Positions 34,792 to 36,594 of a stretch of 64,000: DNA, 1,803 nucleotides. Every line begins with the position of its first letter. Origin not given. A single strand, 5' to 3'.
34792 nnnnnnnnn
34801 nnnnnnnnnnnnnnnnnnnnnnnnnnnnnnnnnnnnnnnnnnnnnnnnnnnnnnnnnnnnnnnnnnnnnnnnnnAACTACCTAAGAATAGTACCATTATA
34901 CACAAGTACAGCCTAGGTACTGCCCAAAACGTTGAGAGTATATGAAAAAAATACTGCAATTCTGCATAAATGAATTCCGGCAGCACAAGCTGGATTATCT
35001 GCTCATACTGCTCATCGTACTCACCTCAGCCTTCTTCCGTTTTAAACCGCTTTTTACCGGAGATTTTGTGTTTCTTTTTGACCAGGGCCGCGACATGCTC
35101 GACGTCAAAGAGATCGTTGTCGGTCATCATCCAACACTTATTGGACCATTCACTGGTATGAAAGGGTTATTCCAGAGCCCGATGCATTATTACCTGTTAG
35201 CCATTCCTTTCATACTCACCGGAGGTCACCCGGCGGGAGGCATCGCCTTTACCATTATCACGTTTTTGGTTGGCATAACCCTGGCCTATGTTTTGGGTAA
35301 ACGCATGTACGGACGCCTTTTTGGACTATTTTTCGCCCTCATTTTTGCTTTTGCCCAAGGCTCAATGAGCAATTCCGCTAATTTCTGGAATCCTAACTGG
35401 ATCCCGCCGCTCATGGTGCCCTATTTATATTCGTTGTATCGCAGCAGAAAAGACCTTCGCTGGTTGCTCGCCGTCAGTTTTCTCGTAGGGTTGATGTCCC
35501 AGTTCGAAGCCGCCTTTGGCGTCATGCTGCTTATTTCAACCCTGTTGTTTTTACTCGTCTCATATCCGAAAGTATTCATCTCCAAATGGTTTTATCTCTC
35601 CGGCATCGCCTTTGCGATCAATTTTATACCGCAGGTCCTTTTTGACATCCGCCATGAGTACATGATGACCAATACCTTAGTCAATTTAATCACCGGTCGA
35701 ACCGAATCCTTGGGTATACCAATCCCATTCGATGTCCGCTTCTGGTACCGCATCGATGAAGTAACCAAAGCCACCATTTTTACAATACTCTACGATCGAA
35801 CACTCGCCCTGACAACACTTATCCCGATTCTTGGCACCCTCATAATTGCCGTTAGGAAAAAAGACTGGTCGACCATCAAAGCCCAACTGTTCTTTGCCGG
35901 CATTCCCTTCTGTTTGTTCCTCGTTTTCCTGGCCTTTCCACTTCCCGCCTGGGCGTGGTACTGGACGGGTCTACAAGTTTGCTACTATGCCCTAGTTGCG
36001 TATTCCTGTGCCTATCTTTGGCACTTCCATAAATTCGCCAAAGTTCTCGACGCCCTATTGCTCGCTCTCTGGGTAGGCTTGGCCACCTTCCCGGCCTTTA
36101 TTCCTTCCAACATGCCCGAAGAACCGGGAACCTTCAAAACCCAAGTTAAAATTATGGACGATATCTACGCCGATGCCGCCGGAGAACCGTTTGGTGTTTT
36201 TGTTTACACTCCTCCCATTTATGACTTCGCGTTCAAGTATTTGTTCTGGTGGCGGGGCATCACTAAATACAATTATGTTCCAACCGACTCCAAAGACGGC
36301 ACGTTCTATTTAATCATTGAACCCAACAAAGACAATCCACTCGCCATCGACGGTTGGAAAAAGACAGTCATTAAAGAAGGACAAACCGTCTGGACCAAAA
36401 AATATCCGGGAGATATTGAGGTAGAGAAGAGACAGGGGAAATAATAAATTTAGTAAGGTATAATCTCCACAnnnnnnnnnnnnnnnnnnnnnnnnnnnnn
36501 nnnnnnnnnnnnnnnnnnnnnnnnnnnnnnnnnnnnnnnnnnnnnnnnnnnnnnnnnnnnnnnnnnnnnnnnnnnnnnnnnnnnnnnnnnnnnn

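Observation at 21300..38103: Tandem array of nine GT-C (PMT/ArnT-like) membrane glycosyltransferase paralogs in 17 kb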

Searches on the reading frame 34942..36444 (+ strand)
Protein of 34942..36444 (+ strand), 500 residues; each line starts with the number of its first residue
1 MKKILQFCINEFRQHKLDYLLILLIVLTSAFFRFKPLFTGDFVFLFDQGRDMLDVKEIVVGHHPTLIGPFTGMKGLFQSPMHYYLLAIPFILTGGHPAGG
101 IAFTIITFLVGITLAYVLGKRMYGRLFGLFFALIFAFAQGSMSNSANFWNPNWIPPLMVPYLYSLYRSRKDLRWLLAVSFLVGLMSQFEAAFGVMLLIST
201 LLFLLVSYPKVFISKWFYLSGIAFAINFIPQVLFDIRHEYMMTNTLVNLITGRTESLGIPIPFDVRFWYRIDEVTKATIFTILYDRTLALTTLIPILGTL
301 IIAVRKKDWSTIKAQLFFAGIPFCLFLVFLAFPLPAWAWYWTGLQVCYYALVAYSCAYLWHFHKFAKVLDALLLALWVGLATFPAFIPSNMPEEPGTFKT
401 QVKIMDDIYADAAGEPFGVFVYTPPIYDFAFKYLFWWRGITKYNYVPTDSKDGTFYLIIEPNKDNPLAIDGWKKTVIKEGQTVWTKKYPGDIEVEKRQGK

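Call 4: search_protein_families(library=pfam, proteins=[window:34942-36444:+], max_evalue=0.01)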
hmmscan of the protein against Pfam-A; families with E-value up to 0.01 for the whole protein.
window:34942-36444:+ (500 aa): 1 family
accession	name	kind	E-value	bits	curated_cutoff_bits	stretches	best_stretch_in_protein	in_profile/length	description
PF13231.12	PMT_2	-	2.9e-07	31.3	26.1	1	79-232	3-158/160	Dolichyl-phosphate-mannose-protein mannosyltransferase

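Call 5: search_protein_families(library=ncbifam, proteins=[window:34942-36444:+], max_evalue=0.01)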
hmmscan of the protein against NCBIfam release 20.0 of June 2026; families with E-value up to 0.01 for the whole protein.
window:34942-36444:+ (500 aa): 0 families
